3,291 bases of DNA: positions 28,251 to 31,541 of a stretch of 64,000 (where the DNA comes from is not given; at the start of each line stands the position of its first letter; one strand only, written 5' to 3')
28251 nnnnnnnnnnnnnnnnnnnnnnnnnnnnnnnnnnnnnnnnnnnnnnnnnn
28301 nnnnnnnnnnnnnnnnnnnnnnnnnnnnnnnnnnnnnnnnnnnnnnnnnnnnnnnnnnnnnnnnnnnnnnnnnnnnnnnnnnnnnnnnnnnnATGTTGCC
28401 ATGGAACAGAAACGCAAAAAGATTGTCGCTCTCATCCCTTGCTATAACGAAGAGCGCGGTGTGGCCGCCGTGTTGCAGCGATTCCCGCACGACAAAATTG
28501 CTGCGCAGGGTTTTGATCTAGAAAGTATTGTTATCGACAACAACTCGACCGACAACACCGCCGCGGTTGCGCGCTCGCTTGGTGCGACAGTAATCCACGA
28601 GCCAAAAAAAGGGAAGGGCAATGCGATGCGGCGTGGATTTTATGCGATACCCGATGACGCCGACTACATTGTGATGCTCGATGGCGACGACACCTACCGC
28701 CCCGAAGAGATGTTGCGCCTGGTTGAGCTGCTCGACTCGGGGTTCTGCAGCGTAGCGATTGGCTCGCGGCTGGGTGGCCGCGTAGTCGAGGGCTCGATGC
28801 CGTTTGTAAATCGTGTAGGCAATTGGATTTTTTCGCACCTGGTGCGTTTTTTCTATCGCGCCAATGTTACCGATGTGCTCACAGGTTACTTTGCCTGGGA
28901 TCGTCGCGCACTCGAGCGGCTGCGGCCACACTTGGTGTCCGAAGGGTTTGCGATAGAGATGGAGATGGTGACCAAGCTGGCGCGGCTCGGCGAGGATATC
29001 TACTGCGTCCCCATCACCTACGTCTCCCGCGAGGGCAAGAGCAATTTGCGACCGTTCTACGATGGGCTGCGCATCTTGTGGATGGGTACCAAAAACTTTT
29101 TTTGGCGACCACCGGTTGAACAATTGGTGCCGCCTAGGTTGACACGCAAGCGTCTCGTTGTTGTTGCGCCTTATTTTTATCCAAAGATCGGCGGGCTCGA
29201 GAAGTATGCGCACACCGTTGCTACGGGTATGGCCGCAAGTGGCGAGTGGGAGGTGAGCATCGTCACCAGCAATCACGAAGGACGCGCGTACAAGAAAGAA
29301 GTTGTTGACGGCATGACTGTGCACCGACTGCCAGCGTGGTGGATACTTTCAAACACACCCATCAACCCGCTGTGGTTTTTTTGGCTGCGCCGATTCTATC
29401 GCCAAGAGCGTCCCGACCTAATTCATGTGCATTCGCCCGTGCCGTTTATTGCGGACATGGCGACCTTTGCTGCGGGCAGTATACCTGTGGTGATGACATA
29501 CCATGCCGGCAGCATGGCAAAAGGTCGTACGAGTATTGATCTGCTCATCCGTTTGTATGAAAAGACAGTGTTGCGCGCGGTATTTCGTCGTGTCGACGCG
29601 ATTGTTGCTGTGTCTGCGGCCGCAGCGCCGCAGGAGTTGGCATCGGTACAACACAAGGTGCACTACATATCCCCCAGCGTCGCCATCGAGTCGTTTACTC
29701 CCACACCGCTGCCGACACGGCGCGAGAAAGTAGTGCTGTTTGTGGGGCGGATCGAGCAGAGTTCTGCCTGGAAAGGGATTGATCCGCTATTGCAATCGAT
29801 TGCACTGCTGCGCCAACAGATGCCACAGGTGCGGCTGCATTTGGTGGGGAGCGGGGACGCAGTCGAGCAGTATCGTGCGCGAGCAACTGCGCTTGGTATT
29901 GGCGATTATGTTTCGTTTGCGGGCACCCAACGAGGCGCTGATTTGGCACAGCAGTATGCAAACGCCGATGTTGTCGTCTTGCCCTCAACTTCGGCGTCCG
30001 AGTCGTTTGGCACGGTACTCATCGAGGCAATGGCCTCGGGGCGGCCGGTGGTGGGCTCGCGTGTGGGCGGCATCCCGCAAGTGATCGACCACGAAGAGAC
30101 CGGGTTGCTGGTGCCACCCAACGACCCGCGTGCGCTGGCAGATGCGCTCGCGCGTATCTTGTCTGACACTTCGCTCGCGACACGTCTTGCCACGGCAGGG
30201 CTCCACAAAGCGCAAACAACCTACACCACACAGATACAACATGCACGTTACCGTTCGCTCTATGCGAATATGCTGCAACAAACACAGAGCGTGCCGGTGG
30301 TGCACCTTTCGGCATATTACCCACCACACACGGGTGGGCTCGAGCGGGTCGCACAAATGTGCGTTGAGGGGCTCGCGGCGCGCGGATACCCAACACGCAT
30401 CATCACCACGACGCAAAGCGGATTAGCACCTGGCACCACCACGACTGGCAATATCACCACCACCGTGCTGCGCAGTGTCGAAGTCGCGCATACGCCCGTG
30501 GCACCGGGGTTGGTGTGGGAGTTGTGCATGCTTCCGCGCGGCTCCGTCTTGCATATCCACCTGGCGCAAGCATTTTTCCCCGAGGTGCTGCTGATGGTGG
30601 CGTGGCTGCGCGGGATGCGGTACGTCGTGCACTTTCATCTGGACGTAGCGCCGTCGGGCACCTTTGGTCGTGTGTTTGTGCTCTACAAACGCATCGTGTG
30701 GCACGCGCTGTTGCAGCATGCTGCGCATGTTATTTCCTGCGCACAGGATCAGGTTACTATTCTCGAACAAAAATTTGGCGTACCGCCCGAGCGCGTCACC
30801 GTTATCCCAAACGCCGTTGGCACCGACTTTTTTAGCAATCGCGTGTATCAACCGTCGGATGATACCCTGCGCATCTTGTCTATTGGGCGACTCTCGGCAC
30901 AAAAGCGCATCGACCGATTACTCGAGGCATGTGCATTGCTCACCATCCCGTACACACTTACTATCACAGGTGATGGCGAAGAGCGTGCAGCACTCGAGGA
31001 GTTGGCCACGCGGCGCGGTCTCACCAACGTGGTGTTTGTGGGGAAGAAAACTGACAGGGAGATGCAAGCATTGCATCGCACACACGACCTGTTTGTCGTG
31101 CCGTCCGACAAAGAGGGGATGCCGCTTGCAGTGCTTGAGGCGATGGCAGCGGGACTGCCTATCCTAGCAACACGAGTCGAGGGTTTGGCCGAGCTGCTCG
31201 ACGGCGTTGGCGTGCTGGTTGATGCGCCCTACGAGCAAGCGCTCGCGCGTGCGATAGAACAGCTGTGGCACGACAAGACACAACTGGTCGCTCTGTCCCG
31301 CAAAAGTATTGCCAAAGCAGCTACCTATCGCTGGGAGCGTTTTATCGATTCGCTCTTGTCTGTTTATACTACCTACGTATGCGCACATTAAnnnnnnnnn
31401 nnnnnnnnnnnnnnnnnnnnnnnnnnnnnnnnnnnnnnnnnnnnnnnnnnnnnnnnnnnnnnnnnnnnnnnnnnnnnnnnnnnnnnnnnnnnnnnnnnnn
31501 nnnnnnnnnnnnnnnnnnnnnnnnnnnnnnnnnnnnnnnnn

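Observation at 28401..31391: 996-aa GT2-GT4-GT4 triple glycosyltransferase fusion heading a cell-envelope glycan locus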

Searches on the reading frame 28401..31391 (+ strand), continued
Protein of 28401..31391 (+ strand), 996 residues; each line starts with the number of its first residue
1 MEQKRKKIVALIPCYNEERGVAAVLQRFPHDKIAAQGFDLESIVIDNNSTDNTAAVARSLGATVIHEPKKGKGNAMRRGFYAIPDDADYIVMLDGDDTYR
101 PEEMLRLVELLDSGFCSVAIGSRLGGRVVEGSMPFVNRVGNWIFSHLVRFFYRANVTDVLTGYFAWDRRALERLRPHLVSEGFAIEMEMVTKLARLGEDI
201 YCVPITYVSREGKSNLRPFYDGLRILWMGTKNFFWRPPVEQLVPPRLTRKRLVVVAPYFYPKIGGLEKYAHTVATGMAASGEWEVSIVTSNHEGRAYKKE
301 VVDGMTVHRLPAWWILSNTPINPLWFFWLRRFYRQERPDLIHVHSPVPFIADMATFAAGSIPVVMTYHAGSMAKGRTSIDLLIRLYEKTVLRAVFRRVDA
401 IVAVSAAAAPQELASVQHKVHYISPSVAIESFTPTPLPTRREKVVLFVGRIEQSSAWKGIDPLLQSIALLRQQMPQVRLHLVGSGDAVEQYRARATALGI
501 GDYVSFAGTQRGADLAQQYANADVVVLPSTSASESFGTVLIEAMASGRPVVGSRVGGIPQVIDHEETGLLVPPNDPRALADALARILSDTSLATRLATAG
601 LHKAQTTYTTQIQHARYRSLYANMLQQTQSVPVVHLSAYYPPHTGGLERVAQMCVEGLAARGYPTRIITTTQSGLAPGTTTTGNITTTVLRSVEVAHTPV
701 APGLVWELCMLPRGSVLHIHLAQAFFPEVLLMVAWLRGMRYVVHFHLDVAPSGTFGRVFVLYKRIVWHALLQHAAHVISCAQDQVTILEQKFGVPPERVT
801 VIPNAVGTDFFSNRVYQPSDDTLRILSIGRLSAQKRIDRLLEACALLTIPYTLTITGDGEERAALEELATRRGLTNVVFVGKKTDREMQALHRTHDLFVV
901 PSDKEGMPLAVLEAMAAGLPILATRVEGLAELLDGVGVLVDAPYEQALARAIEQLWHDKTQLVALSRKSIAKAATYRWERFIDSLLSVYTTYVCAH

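Call 62: search_protein_representatives(protein=P0001)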
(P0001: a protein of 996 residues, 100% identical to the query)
Query: 996 residues. Proteins with E-value up to 0.001 (for the whole library): 501706; up to 1e-10: 153462; up to 1e-30: 1940. The best 150 are listed.
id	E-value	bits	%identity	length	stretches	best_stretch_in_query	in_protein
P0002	1.8e-295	999.3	45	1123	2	250-990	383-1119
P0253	5.2e-266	901.7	42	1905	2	246-991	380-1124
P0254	8.9e-253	857.9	42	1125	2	185-990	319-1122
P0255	5.1e-249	845.5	39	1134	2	224-991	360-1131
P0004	3.7e-232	789.7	48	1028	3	4-406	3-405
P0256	2.1e-225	767.3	50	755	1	250-989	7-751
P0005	6.9e-199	679.6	44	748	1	248-990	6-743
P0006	1.2e-197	675.5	38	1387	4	250-632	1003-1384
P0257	9.7e-190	649.3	43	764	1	239-990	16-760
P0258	1.5e-186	638.7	46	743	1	251-989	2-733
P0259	3.3e-186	637.6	44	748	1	250-990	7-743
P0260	1.3e-181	622.4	41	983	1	248-990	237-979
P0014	7.0e-179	613.4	42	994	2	249-606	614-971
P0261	2.4e-174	598.4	37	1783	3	592-993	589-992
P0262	9.5e-174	596.4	35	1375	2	245-990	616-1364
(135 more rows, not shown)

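Call 64: search_protein_families(library=ncbifam, proteins=[window:28401-31391:+], max_evalue=0.001)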
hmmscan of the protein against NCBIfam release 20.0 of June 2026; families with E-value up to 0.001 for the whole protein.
window:28401-31391:+ (996 aa): 56 families (the best 25 are shown)
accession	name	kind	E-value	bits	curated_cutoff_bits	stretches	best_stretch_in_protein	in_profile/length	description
TIGR03088.1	stp2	hypoth_equivalog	3e-66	224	409.05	2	324-625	67-374/374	TIGR03088 family PEP-CTERM/XrtA system glycosyltransferase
NF041876.1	EPS_EpsE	equivalog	3.4e-59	201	400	2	444-612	215-384/389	exopolysaccharide biosynthesis GT4 family glycosyltransferase EpsE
TIGR03449.1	mycothiol_MshA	equivalog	1.3e-51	175.8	462.5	2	417-621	187-400/406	D-inositol-3-phosphate glycosyltransferase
TIGR03999.1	thiol_BshA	equivalog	4e-50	170.8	273.7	2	334-625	81-374/375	N-acetyl-alpha-D-glucosaminyl L-malate synthase BshA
TIGR04182.1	glyco_TIGR04182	equivalog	3.4e-48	164.5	325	1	8-227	2-212/293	S-layer glycoprotein N-glycosyltransferase AglJ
TIGR04063.1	stp3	hypoth_equivalog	3.9e-48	164.3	442.05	2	283-625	32-396/397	TIGR04063 family PEP-CTERM/XrtA system glycosyltransferase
NF053787.1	GlcN_PG_synth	equivalog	9.9e-39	133.2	480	2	256-593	7-330/361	N-acetylglucosaminyl phosphatidylglycerol synthase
TIGR04157.1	glyco_rSAM_CFB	subfamily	6.9e-38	130.7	400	2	441-598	226-383/406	TIGR04157 family glycosyltransferase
NF046085.1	XrtY_assoc_Gly1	equivalog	2.7e-35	122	400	2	763-989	147-381/387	XrtY-associated glycosyltransferase XYAG1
TIGR04047.1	MSMEG_0565_glyc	hypoth_equivalog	6.9e-35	120.8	259.85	2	439-603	190-354/373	MSMEG_0565 family glycosyltransferase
NF047684.1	TeichurnBiosyTuaC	equivalog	7.3e-35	120.6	550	2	818-965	216-361/391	teichuronic acid biosynthesis protein TuaC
TIGR04005.1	wcaL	equivalog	3.6e-34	118.3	537.6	2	790-968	190-381/406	colanic acid biosynthesis glycosyltransferase WcaL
TIGR02149.1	glgA_Coryne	subfamily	3.8e-34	118.5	302.4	2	390-621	137-387/391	glycogen synthase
NF038229.1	Glyco4_Geo_Pelo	equivalog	2e-31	109.3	400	2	387-625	99-337/338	GPMC system family 4 glycosyltransferase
NF038011.1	PelF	equivalog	1.8e-29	103.1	100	2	381-621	242-489/489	GT4 family glycosyltransferase PelF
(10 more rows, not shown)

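Call 80: search_protein_families(library=padloc, proteins=[window:28401-31391:+], max_evalue=0.001)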
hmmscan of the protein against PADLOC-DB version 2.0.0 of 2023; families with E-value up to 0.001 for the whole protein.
window:28401-31391:+ (996 aa): 0 families

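Call 83: find_encoding_contigs(protein=P0073, flank=10000, max_places=2)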
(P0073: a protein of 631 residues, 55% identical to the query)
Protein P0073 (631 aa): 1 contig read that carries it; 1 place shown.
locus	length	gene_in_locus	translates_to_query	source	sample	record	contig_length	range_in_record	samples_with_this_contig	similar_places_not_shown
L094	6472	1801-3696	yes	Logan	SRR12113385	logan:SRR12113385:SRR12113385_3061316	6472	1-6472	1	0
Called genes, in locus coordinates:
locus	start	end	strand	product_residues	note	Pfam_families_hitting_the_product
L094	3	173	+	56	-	?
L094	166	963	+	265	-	PF00535:Glycos_transf_2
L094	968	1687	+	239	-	PF05050:Methyltransf_21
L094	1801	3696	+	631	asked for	PF00535:Glycos_transf_2, PF13439:Glyco_transf_4, PF13477:Glyco_trans_4_2, PF13579:Glyco_trans_4_4, PF20706:GT4-conflict, PF00534:Glycos_transf_1, PF13692:Glyco_trans_1_4, PF13524:Glyco_trans_1_2 (weak)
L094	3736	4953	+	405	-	PF13439:Glyco_transf_4, PF13579:Glyco_trans_4_4, PF20706:GT4-conflict (weak), PF00534:Glycos_transf_1, PF13692:Glyco_trans_1_4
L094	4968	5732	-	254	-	PF05401:NodS (weak), PF13489:Methyltransf_23, PF01209:Ubie_methyltran, PF02353:CMAS (weak), PF13649:Methyltransf_25, PF13847:Methyltransf_31, PF08241:Methyltransf_11, PF08242:Methyltransf_12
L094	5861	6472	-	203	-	?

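Call 84: find_encoding_contigs(protein=P0066, flank=10000, max_places=2)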
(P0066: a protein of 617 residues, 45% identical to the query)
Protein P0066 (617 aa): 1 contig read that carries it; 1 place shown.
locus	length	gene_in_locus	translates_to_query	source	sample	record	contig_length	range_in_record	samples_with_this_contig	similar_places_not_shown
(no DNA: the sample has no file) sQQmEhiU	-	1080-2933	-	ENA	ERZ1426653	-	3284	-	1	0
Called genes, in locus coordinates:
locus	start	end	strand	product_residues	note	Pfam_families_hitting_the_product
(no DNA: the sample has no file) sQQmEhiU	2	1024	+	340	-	?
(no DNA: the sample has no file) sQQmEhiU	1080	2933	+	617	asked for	PF00535:Glycos_transf_2, PF13439:Glyco_transf_4, PF13579:Glyco_trans_4_4, PF20706:GT4-conflict, PF00534:Glycos_transf_1, PF13692:Glyco_trans_1_4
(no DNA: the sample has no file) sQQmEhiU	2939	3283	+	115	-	?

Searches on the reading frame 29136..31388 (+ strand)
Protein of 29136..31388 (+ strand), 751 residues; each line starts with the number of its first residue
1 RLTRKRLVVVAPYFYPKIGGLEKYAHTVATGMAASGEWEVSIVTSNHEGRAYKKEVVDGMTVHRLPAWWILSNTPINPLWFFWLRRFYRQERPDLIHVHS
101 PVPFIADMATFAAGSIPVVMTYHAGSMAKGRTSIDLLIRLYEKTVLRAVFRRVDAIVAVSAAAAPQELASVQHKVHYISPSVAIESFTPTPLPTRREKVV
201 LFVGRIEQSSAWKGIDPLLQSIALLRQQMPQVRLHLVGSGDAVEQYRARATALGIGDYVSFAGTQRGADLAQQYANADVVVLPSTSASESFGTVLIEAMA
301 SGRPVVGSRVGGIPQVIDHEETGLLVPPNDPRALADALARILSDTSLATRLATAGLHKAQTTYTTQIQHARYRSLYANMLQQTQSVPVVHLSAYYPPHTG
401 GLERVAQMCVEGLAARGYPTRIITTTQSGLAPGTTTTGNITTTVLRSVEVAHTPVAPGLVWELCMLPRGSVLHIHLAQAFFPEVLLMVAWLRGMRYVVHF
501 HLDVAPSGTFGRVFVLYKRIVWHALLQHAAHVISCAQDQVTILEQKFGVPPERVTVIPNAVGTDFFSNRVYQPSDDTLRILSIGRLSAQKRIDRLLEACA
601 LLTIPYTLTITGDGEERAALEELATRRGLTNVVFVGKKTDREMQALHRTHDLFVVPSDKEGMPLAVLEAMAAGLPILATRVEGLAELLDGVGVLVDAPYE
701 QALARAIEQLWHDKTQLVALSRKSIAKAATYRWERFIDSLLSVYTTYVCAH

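Call 100: predict_structure(alignment_id=A4)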
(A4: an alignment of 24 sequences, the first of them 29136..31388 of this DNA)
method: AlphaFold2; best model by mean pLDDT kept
length: 751 residues; sequences in the alignment: 24
mean_pLDDT: 89.7   pTM: 0.69
mean pLDDT of the five models: 89.7, 89.5, 88.5, 88.2, 87.7
residues with pLDDT >= 90: 473; 70-90: 251; 50-70: 25; < 50: 2
segments of 3 or more residues with pLDDT < 50: none
pLDDT, mean of each block of 10 residues (from residue 1): 83 77 88 92 89 92 92 85 96 95 89 94 73 80 88 89 76 87 88 90 88 92 97 94 95 97 89 94 83 89 95 90 96 98 96 96 93 91 81 86 90 89 90 87 92 88 89 88 93 92 71 84 93 92 92 93 85 87 90 95 96 91 96 92 92 91 92 94 88 90 95 92 93 93 76 44
secondary structure, 60 per line:
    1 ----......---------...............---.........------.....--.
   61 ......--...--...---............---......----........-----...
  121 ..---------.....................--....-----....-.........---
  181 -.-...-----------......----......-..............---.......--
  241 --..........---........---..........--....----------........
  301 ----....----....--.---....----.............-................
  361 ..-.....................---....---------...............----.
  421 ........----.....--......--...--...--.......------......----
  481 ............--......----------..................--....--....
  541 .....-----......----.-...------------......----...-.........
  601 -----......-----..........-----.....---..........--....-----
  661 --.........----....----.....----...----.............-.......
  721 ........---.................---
elements in order (helices of 4 or more, strands of 3 or more residues): E5-10 H20-34 E38-46 E53-57 E60-66 E69-71 E74-76 H80-91 E95-100 H105-112 E118-122 H132-152 E155-158 H164-167 H169-174 E175-177 E198-203 H208-213 H215-228 E232-238 H243-252 E259-263 H267-276 E279-282 H293-300 E305-308 H313-316 E323-326 H331-343 H345-362 H365-384 E388-391 H401-415 E420-425 E433-437 E440-445 E448-450 E453-455 H458-464 E471-476 H481-492 E495-500 H511-528 E531-534 H537-545 E554-556 E578-583 H592-600 E606-611 H617-626 E632-636 H640-649 E652-655 H663-671 E676-679 H684-688 E693-695 H700-712 H714-728 H733-748

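Call 102: fold_search(model_id=the predicted structure, library=pdb)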
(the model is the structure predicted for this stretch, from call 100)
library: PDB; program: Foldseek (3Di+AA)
matches with E <= 10: 1590; with E <= 0.001: 591
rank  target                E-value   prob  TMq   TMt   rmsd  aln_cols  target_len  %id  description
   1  3c48_B                1.5e-20  1.00  0.26  0.47  11.5       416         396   25  Structure of the retaining glycosyltransferase MshA: The first step in mycothiol biosynthesis. Organism: Corynebacteri (released 2008-03-25)
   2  3c48_A                3.3e-20  1.00  0.27  0.47  11.7       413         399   25  Structure of the retaining glycosyltransferase MshA: The first step in mycothiol biosynthesis. Organism: Corynebacteri (released 2008-03-25)
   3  3c4q_A                2.1e-19  1.00  0.43  0.79   3.4       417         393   26  Structure of the retaining glycosyltransferase MshA : The first step in mycothiol biosynthesis. Organism : Corynebacte (released 2008-04-01)
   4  6n1x                  2.9e-19  1.00  0.42  0.80   4.8       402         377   24  BshA from Staphylococcus aureus complexed with UDP and N-acetylglucosamine (released 2019-08-21)
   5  6d9t                  1.0e-18  1.00  0.42  0.80   4.6       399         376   24  BshA from Staphylococcus aureus complexed with UDP (released 2019-05-08)
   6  3c4q_B                1.1e-18  1.00  0.43  0.78   3.6       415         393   26  Structure of the retaining glycosyltransferase MshA : The first step in mycothiol biosynthesis. Organism : Corynebacte (released 2008-04-01)
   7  6kih_A                1.9e-18  1.00  0.42  0.76   4.0       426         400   26  Sucrose-phosphate synthase (tll1590) from Thermosynechococcus elongatus (released 2020-05-27)
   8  3mbo_D                1.5e-17  1.00  0.41  0.79   4.3       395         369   23  Crystal Structure of the Glycosyltransferase BaBshA bound with UDP and L-malate (released 2010-09-29)
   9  5d00_B                1.6e-17  1.00  0.41  0.82   4.7       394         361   23  Crystal structure of BshA from B. subtilis complexed with N-acetylglucosaminyl-malate and UMP (released 2016-09-07)
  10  6kih_B                2.2e-17  1.00  0.42  0.75   4.3       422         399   26  Sucrose-phosphate synthase (tll1590) from Thermosynechococcus elongatus (released 2020-05-27)
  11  5d01_B                2.9e-17  1.00  0.41  0.82   4.0       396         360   23  Crystal structure of BshA from B. subtilis complexed with N-acetylglucosaminyl-malate (released 2016-09-07)
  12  5d00_A                5.5e-17  1.00  0.40  0.80   5.1       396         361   23  Crystal structure of BshA from B. subtilis complexed with N-acetylglucosaminyl-malate and UMP (released 2016-09-07)
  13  4n9w                  1.1e-16  1.00  0.39  0.78   4.8       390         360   25  Crystal structure of phosphatidyl mannosyltransferase PimA (released 2014-11-12)
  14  6tvp_B                1.1e-16  1.00  0.39  0.71   4.7       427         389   19  Structure of Mycobacterium smegmatis alpha-maltose-1-phosphate synthase GlgM (released 2020-04-22)
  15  2jjm_A                1.2e-16  1.00  0.41  0.81   4.3       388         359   23  Crystal Structure of a family GT4 glycosyltransferase from Bacillus anthracis ORF BA1558. (released 2008-08-05)
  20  8qoy                  7.6e-16  1.00  0.35  0.28  14.1       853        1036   13  Capsular polysaccharide synthesis multienzyme of Actinobacillus Pleuropneumoniae serotype 3 (released 2024-07-03)
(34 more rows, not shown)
